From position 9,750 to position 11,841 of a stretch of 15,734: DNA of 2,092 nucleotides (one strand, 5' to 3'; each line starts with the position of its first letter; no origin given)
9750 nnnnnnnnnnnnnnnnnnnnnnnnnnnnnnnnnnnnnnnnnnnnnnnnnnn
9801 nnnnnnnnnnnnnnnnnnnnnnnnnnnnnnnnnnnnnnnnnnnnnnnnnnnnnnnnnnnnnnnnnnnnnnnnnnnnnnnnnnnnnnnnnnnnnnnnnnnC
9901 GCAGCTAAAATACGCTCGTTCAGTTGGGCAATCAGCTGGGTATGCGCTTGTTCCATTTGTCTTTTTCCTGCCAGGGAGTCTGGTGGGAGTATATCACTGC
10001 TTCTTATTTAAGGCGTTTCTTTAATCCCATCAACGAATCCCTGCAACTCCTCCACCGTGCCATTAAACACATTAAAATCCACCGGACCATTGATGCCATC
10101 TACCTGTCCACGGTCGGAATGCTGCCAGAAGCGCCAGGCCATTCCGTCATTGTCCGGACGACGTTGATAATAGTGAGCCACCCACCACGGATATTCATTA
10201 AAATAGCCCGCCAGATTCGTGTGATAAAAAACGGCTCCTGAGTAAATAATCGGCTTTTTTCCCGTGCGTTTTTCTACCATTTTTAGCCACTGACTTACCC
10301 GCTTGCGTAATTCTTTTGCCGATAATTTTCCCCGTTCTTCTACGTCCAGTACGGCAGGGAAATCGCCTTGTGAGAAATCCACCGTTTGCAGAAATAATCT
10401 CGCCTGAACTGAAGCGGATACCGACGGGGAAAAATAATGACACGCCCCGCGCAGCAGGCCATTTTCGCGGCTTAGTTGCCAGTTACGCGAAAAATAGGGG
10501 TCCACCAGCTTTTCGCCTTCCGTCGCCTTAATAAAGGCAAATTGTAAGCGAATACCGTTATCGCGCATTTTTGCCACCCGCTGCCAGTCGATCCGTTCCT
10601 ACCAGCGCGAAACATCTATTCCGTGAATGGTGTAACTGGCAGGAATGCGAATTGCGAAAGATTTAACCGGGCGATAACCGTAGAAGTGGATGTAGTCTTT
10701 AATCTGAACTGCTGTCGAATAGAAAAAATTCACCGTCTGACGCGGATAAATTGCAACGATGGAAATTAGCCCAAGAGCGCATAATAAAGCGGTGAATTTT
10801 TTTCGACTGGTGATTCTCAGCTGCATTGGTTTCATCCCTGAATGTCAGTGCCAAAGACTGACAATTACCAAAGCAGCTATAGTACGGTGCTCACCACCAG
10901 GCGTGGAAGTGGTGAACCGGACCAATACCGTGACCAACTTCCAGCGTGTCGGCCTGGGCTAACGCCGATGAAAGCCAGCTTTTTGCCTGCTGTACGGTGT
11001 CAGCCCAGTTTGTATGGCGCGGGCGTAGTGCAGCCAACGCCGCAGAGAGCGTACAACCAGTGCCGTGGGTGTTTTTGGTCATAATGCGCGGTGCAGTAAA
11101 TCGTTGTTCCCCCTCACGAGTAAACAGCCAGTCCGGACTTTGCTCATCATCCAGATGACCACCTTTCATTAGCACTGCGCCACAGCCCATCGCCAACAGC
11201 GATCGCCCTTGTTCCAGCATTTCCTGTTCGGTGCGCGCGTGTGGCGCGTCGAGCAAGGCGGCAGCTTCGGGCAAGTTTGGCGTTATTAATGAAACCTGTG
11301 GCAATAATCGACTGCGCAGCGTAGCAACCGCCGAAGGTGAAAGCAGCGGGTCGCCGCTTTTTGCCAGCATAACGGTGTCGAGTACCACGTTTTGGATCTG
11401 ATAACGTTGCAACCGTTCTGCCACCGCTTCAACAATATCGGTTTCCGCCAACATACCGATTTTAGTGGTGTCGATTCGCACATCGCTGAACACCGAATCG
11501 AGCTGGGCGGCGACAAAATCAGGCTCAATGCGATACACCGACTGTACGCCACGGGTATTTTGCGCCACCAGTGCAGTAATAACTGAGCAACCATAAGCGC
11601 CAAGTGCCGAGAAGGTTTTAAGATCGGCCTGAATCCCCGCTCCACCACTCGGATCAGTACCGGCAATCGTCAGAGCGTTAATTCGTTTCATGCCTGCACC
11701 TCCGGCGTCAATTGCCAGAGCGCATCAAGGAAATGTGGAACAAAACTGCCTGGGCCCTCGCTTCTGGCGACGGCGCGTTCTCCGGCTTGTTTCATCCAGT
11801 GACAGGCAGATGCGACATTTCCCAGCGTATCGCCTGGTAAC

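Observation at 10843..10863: Perfect 7-bp inverted repeat between thiD stop and yegX start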

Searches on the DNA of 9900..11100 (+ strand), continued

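Call 68: search_dna_similar(query=window:10560-10895:-, collection=plasmids, mode=distant, max_rows=8)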
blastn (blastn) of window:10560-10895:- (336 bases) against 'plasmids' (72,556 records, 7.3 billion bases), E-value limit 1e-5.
Records with a match: 7; places in all: 7; records where one place covers at least 80% of the query: 7.
Best place of each record, by identity: 95-99% 6; 90-95% 1.
By first word of the organism name: Escherichia 7.
By predicted mobility (MOB-suite, as given by PLSDB): non-mobilizable 6; mobilizable 1.
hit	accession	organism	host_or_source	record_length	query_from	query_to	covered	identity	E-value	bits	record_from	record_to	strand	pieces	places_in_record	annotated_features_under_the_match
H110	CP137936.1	Escherichia coli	Homo sapiens,other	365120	1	335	100%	98.2%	2e-162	578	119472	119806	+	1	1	yegX: glycoside hydrolase family 25 protein | thiD: bifunctional hydroxymethylpyrimidine kinase/phosphomethylpyrimidine ...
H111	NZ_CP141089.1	Escherichia coli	Homo sapiens,Infected Human Urine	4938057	1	336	100%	97.0%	1e-157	562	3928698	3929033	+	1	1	none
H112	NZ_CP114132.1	Escherichia coli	pig,gut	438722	1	336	100%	96.4%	7e-155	553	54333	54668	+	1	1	yegX: glycoside hydrolase family 25 protein | thiD: bifunctional hydroxymethylpyrimidine kinase/phosphomethylpyrimidine ...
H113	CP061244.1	Escherichia coli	Homo sapiens,cell culture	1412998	1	335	100%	96.1%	1e-152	546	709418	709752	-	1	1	glycoside hydrolase family 25 protein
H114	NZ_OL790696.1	Escherichia coli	-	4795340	1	335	100%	96.1%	1e-152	546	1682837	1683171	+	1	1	none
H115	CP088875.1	Escherichia coli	Homo sapiens,blood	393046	1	336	100%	95.5%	2e-150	539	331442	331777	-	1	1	yegX: glycoside hydrolase family 25 protein | thiD: bifunctional hydroxymethylpyrimidine kinase/phosphomethylpyrimidine ...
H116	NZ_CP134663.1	Escherichia coli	Larus michahellis,bacteria,cloaca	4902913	1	336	100%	94.6%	1e-146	526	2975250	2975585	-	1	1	none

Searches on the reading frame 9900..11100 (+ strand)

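Call 19: find_related_loci(query=L002:1609-2427:-, collection=genome_contigs, flank=3000)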
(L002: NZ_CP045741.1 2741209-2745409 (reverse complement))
Query L002:1609-2427:- (272 aa) in genome_contigs; peptide patterns used: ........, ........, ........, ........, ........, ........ (x = any residue, [..] = any of these).
47 stretches matched a pattern; 10 encode a relative of the query (tblastn E <= 1e-3); 10 distinct loci.
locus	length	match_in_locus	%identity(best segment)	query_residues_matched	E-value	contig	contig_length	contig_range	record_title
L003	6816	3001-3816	94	1-272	8e-180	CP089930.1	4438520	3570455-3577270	Escherichia coli strain E69 chromosome, complete genome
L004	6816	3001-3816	93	1-272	6e-176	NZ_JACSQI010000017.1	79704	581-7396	Escherichia whittamii strain Sa2BVA5 NODE_17_length_79704_cov_8.131312, whole genome shotgun sequence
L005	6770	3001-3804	90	1-268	1e-167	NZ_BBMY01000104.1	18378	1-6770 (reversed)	Escherichia albertii NBRC 107761 = DSM 17582 strain NBRC 107761, whole genome shotgun sequence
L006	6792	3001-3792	91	1-264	2e-167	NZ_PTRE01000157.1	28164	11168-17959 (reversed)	Escherichia sp. MOD1-EC7003 MOD1-EC7003_157_length_28164_cov_112, whole genome shotgun sequence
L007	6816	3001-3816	92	1-272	3e-174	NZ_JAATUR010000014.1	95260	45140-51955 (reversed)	Escherichia coli strain SCPM-O-B-8794 14length=95260, whole genome shotgun sequence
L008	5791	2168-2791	52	50-256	2e-69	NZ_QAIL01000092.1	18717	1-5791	Pedobacter sp. HMWF019 NODE_98_length_18629_cov_10.358634, whole genome shotgun sequence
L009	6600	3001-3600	46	57-256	3e-60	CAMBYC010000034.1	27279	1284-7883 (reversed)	MAG: Sphingobacterium thalpophilum isolate AE-24oct19-149 genome assembly, contig: AE-24oct19-C2322, whole genome shotgu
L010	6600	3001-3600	41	63-265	2e-50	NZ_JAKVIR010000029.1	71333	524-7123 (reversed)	Pontibacter sp. E15-1 NODE_29_length_71333_cov_166.384066, whole genome shotgun sequence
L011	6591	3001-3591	41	66-265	4e-50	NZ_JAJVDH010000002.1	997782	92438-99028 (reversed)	Pontibacter vulgaris strain NBU2972 Scaffold1_2, whole genome shotgun sequence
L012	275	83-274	97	1-64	6e-41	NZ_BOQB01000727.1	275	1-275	Bacillus sanguinis strain BML-BC004 BML-BC004_contig_727, whole genome shotgun sequence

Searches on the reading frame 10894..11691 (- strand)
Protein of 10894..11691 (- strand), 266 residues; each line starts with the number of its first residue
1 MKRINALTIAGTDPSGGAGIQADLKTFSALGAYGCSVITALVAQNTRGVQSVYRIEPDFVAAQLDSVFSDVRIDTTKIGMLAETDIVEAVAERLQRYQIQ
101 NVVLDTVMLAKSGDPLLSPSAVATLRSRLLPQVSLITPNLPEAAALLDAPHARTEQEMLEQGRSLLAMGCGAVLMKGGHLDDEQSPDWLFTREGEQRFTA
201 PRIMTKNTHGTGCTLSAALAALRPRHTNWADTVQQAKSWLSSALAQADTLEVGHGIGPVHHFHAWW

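Call 36: find_homologous_proteins(query=window:10894-11691:-, max_evalue=1e-80)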
Query window:10894-11691:- (266 aa): 4459 proteins with E <= 1e-80 among 8000 candidates; the best 120 are listed.
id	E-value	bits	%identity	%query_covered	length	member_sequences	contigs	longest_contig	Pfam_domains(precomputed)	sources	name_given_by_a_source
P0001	5.7e-209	710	88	99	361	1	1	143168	PF08543.18,PF00294.30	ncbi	-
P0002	1.1e-158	545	91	100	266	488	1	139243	PF08543.18,PF00294.30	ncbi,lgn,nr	ncbi:TPA: bifunctional hydroxymethylpyrimidine kinase/phosphomethylpyrimidine kinase [Enterobacter s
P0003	1.4e-157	541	91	100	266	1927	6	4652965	PF08543.18,PF00294.30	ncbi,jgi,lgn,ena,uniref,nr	ncbi:bifunctional hydroxymethylpyrimidine kinase/phosphomethylpyrimidine kinase [Enterobacter oligot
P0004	2.4e-156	537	91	100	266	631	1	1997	PF08543.18,PF00294.30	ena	-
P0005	8.0e-156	535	90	100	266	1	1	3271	PF08543.18,PF00294.30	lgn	-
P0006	8.9e-156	535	90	100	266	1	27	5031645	PF08543.18,PF00294.30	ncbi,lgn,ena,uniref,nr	ncbi:bifunctional hydroxymethylpyrimidine kinase/phosphomethylpyrimidine kinase [Citrobacter freundi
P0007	1.1e-155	535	90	100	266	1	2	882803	PF08543.18,PF00294.30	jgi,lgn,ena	-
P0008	1.1e-155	535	90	100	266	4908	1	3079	PF08543.18,PF00294.30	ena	-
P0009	1.1e-155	535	90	100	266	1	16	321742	PF08543.18,PF00294.30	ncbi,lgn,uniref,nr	uniref:bifunctional hydroxymethylpyrimidine kinase/phosphomethylpyrimidine kinase n=1 Tax=Citrobacte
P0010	1.2e-155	535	91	100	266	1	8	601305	PF08543.18,PF00294.30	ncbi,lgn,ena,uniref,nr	ncbi:bifunctional hydroxymethylpyrimidine kinase/phosphomethylpyrimidine kinase [Kluyvera sp. EC_51]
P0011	1.3e-155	535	90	100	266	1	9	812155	PF08543.18,PF00294.30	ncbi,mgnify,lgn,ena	mgnify:CR=1 FL=1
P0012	1.5e-155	535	90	100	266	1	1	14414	PF08543.18,PF00294.30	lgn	-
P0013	1.7e-155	534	90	100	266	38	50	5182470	PF08543.18,PF00294.30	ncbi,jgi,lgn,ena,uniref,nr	ncbi:bifunctional hydroxymethylpyrimidine kinase/phosphomethylpyrimidine kinase [Citrobacter freundi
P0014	2.6e-155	534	89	100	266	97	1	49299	PF08543.18,PF00294.30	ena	-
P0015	3.1e-155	533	90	100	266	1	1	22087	PF08543.18,PF00294.30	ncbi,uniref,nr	ncbi:bifunctional hydroxymethylpyrimidine kinase/phosphomethylpyrimidine kinase [Citrobacter sp. NCU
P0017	4.8e-155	533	91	100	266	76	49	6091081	PF08543.18,PF00294.30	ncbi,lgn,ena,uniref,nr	ncbi:bifunctional hydroxymethylpyrimidine kinase/phosphomethylpyrimidine kinase [Klebsiella oxytoca]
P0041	4.2e-154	530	89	100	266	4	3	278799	PF08543.18,PF00294.30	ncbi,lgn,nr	ncbi:bifunctional hydroxymethylpyrimidine kinase/phosphomethylpyrimidine kinase [Salmonella enterica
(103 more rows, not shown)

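Call 37: find_encoding_contigs(protein=P0041, flank=2000, max_places=1)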
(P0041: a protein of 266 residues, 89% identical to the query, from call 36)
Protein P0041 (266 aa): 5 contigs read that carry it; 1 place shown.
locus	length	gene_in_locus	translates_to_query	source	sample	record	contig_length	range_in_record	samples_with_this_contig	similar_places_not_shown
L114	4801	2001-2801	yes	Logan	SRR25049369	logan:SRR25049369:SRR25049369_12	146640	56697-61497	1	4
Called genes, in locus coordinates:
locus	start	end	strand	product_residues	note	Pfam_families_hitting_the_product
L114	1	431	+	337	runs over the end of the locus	PF00419:Fimbrial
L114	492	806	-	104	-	PF11776:RcnB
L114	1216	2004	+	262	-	PF02110:HK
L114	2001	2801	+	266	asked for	PF08543:Phos_pyr_kin, PF00294:PfkB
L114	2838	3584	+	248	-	PF00392:GntR, PF07702:UTRA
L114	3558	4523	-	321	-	PF00294:PfkB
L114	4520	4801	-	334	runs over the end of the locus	PF03747:ADP_ribosyl_GH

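Call 38: find_encoding_contigs(protein=P0013, flank=2000, max_places=1)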
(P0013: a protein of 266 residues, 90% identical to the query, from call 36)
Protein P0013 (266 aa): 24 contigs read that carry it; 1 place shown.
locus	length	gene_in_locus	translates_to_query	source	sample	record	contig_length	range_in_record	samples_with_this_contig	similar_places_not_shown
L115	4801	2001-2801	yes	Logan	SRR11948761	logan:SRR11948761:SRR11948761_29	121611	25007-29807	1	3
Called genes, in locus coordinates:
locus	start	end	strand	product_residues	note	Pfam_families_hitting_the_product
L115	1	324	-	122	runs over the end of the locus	PF10908:Tlde1_dom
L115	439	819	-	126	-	PF05638:T6SS_HCP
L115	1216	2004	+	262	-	PF02110:HK, PF08543:Phos_pyr_kin (weak)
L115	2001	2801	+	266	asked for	PF08543:Phos_pyr_kin, PF00294:PfkB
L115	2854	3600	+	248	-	PF00392:GntR, PF07702:UTRA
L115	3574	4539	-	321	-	PF00294:PfkB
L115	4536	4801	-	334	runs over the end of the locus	PF03747:ADP_ribosyl_GH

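Call 39: find_encoding_contigs(protein=P0017, flank=2000, max_places=1)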
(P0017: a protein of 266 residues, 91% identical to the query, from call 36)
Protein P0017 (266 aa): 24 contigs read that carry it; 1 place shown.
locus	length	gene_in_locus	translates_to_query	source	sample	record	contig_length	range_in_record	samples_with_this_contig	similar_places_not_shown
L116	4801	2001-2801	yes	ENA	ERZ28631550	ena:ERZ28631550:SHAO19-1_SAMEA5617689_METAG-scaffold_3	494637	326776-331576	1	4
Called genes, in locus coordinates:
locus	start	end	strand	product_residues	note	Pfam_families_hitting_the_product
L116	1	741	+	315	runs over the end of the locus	PF00126:HTH_1, PF03466:LysR_substrate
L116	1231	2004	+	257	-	PF02110:HK, PF08543:Phos_pyr_kin (faint)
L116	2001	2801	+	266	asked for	PF08543:Phos_pyr_kin, PF00294:PfkB (weak)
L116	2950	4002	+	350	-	PF01791:DeoC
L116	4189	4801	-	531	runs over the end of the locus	PF00370:FGGY_N, PF02782:FGGY_C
